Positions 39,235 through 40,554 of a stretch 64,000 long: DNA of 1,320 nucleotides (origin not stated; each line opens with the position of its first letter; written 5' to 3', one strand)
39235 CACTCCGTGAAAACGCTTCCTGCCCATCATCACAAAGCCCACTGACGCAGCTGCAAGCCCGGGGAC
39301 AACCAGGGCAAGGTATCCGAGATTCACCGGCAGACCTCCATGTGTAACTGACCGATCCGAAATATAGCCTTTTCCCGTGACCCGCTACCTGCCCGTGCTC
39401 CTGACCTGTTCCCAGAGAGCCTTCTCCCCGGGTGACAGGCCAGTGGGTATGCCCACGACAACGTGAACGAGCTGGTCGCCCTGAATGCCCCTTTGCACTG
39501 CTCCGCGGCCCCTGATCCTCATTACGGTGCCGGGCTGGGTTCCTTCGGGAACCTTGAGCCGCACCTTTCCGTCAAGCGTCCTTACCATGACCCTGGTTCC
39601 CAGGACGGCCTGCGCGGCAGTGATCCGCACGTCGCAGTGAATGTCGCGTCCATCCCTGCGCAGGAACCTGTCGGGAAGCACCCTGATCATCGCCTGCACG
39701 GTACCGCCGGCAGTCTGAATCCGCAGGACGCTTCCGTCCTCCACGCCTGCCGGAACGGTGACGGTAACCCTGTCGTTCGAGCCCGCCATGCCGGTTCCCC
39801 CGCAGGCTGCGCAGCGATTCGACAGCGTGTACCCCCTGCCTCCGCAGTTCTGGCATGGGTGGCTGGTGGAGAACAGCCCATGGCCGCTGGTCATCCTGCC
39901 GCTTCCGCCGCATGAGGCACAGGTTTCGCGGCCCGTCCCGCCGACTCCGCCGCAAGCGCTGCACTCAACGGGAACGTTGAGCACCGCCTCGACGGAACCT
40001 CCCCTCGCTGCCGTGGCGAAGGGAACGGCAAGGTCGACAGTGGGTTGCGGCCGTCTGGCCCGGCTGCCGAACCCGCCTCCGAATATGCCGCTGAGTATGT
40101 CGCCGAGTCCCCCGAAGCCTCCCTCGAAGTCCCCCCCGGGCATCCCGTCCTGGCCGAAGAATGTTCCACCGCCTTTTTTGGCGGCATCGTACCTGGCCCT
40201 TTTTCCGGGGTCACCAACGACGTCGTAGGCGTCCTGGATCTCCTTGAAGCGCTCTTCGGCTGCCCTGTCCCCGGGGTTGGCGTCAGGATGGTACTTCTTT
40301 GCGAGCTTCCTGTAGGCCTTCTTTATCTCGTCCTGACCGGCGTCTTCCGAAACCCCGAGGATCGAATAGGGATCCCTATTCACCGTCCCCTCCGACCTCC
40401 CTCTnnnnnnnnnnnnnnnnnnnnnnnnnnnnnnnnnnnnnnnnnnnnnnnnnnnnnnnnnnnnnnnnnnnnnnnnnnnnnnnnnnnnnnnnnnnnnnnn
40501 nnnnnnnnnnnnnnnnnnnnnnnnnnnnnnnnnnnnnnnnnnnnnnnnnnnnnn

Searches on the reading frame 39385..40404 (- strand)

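Call 27: search_protein_families(library=pfam, proteins=[window:39385-40404:-], max_evalue=0.01)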
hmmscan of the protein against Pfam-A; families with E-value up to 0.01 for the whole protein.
window:39385-40404:- (339 aa): 3 families
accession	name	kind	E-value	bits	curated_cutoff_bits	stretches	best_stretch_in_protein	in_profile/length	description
PF01556.23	DnaJ_C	-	4.3e-28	98.7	26.6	1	123-320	3-152/152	DnaJ C terminal domain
PF00226.36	DnaJ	-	4.1e-27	94.5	27.8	1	11-73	1-63/63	DnaJ domain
PF00684.25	DnaJ_CXXCXGXG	-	7.5e-07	29.8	32.7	1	148-205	1-65/65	DnaJ central domain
